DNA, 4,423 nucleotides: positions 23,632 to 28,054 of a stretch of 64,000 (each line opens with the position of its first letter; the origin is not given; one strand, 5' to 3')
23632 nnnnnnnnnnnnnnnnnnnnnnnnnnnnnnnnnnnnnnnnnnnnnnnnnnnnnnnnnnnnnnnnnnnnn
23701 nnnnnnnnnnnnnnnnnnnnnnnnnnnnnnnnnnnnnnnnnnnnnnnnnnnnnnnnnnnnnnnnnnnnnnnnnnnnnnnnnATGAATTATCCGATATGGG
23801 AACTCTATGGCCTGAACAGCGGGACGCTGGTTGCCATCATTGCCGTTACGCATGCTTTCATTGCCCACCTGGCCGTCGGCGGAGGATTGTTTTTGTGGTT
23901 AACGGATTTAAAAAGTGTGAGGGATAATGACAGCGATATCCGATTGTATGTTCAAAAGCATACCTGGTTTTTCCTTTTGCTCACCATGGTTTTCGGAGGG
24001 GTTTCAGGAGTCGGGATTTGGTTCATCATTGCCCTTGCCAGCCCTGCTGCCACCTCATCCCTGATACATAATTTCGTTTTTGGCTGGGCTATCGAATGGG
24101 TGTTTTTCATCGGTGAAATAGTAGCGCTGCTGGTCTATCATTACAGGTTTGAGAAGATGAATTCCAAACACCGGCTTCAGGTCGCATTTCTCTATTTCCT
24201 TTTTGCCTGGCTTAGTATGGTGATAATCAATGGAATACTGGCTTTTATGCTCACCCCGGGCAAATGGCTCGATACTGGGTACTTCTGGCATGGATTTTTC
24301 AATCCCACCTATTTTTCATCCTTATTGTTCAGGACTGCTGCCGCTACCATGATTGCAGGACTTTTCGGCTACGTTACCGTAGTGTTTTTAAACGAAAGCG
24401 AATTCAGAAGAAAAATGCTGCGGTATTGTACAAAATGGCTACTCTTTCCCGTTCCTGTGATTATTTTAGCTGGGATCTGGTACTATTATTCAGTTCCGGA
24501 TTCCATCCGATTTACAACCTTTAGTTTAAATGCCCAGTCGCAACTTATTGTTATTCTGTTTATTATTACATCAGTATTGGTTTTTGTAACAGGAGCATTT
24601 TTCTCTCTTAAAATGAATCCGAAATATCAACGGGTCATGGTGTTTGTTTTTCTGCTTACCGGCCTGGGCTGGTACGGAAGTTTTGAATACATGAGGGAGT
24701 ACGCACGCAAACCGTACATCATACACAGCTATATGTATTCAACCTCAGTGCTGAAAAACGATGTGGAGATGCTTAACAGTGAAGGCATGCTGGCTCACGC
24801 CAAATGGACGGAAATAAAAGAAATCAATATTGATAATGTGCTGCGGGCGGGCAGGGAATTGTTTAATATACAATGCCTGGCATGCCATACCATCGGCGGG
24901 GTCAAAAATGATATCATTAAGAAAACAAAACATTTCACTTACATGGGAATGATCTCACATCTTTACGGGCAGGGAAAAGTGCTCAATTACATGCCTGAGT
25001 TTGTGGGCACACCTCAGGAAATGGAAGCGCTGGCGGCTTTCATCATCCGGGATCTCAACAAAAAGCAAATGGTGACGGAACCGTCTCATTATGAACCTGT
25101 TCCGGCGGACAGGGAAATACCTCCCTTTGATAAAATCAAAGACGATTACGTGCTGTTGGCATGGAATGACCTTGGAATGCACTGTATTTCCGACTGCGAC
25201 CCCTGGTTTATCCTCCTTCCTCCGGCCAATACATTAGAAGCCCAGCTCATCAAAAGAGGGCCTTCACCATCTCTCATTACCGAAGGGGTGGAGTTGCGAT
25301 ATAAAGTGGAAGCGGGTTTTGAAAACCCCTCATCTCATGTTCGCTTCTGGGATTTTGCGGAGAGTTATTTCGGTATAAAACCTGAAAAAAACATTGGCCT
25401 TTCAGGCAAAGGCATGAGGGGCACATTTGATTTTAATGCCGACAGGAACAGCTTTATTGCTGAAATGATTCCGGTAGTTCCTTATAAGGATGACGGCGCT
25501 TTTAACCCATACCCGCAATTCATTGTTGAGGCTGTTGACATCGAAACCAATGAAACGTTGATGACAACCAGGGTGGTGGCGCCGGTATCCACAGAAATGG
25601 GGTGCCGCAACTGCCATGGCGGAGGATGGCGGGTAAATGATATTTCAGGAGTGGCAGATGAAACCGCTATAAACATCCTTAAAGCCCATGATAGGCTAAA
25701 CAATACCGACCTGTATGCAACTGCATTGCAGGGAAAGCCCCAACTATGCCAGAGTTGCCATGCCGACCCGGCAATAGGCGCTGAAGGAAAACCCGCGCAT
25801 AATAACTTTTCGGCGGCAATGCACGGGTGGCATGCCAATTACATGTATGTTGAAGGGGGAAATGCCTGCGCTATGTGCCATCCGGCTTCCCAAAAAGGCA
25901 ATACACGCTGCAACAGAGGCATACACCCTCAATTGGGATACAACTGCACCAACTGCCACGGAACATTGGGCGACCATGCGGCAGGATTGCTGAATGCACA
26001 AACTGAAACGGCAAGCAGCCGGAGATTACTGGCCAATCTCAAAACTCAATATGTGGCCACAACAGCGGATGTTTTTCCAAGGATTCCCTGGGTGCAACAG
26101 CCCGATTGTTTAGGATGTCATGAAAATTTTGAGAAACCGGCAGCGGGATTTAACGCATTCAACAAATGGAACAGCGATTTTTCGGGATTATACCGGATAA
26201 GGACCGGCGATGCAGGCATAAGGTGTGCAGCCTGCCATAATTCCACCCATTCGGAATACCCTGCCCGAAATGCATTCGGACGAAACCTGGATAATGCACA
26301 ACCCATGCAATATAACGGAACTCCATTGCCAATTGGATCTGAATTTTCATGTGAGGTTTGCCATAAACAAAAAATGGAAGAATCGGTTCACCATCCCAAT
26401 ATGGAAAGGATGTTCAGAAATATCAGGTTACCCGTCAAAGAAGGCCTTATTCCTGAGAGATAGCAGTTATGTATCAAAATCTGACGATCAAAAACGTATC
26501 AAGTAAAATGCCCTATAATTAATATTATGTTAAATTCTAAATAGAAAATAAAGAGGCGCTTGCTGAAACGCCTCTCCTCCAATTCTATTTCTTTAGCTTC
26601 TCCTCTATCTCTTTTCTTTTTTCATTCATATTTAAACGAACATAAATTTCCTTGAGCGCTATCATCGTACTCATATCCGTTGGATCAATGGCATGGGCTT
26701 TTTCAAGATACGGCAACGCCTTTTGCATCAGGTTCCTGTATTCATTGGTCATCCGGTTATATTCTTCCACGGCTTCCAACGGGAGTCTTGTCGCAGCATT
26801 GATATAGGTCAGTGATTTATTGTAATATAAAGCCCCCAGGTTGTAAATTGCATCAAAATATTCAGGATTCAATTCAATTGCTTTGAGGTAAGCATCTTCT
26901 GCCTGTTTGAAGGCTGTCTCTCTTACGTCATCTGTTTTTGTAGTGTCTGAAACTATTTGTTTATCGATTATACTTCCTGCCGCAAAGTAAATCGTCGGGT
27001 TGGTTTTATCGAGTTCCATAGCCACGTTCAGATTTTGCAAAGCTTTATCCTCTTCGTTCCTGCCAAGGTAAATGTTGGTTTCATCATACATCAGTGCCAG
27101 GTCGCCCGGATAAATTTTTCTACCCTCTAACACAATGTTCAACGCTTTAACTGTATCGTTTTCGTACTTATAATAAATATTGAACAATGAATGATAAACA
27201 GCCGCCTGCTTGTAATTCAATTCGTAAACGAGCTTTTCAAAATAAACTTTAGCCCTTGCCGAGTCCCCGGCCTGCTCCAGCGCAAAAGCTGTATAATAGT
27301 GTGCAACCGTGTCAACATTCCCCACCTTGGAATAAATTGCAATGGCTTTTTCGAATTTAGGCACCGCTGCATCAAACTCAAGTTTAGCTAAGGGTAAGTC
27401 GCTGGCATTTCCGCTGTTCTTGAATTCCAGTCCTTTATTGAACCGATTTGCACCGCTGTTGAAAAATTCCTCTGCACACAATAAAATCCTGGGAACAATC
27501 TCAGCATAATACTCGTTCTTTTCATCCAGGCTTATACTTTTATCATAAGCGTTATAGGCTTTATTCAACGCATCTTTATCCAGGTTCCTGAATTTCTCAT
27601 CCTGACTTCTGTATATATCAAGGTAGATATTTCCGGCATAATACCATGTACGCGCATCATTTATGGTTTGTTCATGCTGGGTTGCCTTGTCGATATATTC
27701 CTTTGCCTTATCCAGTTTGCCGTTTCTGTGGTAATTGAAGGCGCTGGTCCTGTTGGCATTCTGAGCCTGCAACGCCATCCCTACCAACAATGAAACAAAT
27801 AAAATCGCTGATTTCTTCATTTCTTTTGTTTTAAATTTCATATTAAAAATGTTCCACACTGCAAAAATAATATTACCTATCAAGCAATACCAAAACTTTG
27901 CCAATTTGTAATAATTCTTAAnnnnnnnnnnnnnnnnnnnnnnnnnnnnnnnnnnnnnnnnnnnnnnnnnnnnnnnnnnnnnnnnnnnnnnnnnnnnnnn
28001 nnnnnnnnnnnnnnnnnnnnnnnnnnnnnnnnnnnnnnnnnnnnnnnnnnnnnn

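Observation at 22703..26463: Two-gene module: 9-TM membrane protein translationally coupled to a CydA-like membrane domain fused to an eight-haem cytochrome c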

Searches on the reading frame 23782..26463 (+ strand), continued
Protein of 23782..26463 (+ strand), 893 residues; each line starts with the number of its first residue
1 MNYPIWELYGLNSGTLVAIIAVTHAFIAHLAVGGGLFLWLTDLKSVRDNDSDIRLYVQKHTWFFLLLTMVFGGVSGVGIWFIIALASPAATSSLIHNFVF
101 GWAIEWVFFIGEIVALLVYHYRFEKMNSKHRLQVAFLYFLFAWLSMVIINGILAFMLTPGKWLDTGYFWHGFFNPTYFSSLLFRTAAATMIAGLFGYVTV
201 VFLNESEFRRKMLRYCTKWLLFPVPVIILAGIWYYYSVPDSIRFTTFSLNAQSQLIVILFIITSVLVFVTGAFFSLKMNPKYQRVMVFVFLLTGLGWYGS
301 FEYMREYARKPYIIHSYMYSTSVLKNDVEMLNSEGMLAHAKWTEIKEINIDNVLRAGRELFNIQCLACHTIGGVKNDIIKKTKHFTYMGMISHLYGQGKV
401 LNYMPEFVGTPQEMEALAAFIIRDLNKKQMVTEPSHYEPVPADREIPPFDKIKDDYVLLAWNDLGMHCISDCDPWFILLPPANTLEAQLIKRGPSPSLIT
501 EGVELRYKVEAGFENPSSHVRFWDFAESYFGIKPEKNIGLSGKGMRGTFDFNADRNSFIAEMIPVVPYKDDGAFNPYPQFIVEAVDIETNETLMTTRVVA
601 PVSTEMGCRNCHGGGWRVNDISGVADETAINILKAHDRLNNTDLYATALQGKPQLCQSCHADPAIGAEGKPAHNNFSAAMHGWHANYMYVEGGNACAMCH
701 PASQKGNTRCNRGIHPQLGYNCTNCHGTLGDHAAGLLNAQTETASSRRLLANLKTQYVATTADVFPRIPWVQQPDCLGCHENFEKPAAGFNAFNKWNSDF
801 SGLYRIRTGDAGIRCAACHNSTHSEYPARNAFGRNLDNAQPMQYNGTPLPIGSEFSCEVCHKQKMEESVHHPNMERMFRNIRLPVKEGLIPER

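Call 81: find_encoding_contigs(protein=P0082, flank=4000, max_places=1)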
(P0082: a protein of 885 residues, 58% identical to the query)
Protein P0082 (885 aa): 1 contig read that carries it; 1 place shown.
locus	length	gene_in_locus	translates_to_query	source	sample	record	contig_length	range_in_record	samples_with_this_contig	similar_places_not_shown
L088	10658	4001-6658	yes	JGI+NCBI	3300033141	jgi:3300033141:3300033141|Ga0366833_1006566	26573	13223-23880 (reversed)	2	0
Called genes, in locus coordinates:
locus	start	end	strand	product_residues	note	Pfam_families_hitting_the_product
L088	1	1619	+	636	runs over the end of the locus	PF20968:MASE8 (weak), PF00512:HisKA (faint), PF02518:HATPase_c, PF00072:Response_reg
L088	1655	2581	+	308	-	-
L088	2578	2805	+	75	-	-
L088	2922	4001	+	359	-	-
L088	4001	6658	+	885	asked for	PF14522:Cytochrome_C7 (faint), PF13442:Cytochrome_CBB3 (weak), PF22113:Mtrc-MtrF_II-IV_dom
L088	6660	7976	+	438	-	PF01545:Cation_efflux, PF16916:ZT_dimer, PF02579:Nitro_FeMo-Co (weak)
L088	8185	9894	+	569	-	PF00989:PAS, PF08448:PAS_4, PF13188:PAS_8 (weak), PF13426:PAS_9, PF08447:PAS_3, PF00512:HisKA, PF02518:HATPase_c, PF00072:Response_reg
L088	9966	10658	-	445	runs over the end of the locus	PF03975:CheD, PF08668:HDOD, PF01966:HD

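Call 82: find_encoding_contigs(protein=P0089, flank=4000, max_places=1)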
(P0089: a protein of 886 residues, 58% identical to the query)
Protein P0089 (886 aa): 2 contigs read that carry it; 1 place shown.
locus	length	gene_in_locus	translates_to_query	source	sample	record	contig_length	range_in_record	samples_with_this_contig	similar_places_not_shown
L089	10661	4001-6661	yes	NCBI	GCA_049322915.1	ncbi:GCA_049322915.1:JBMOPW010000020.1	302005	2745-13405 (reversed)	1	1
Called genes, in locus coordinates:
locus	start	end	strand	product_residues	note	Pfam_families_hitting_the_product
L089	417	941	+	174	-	PF09835:DUF2062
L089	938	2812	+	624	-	PF05359:DUF748, PF27335:TP_0481_C (weak)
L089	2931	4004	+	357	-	-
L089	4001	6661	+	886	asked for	PF01654:Cyt_bd_oxida_I (faint), PF14522:Cytochrome_C7 (faint), PF14537:Cytochrom_c3_2 (faint), PF22113:Mtrc-MtrF_II-IV_dom (faint)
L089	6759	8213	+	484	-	PF01435:Peptidase_M48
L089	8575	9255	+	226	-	PF01476:LysM (weak)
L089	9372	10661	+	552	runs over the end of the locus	PF00481:PP2C (weak), PF13672:PP2C_2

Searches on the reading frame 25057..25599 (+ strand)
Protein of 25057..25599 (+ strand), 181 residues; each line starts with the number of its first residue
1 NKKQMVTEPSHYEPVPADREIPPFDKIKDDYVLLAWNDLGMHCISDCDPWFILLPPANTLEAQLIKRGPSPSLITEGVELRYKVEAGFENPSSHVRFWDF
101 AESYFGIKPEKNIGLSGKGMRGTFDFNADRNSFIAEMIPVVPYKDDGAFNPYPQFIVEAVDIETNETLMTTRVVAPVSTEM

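Call 74: search_protein_families(library=pfam, proteins=[window:25057-25599:+], max_evalue=10)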
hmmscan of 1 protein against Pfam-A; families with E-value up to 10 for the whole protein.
window:25057-25599:+ (181 aa): 0 families

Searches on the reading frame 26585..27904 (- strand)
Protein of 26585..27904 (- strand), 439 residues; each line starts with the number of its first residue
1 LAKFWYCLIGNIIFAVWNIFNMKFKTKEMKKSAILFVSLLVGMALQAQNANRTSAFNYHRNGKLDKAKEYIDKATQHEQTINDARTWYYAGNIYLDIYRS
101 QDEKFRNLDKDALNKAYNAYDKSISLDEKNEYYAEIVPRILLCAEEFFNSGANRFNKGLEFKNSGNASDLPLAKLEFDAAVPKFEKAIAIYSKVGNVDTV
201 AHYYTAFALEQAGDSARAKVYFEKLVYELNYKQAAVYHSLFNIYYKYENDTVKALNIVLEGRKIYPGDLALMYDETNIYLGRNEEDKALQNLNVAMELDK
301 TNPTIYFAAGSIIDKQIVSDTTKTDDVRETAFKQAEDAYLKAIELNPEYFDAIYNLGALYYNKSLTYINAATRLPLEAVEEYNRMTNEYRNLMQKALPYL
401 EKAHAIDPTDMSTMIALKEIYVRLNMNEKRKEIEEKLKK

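Call 64: search_protein_families(library=pfam, proteins=[window:26585-27904:-], max_evalue=0.00001)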
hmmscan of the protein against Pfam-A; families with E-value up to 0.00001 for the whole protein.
window:26585-27904:- (439 aa): 6 families
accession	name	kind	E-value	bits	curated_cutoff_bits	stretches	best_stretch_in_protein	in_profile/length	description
PF20308.4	TPR-S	-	1.9e-10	41.7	27.6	0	46-133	16-94/102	Tetratricopeptide Repeats-Sensor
PF14559.12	TPR_19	-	1.5e-09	38.4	25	0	394-428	8-42/68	Tetratricopeptide repeat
PF13428.12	TPR_14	-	2.8e-09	37.2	23.5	0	58-88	11-39/44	Tetratricopeptide repeat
PF07719.23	TPR_2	-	5.8e-09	35.8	27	0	55-77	8-30/34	Tetratricopeptide repeat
PF13414.12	TPR_11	-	6.2e-09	35.8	26.8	1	334-363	12-41/42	TPR repeat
PF00515.34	TPR_1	-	2.7e-07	30.6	27.8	0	332-349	17-34/34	Tetratricopeptide repeat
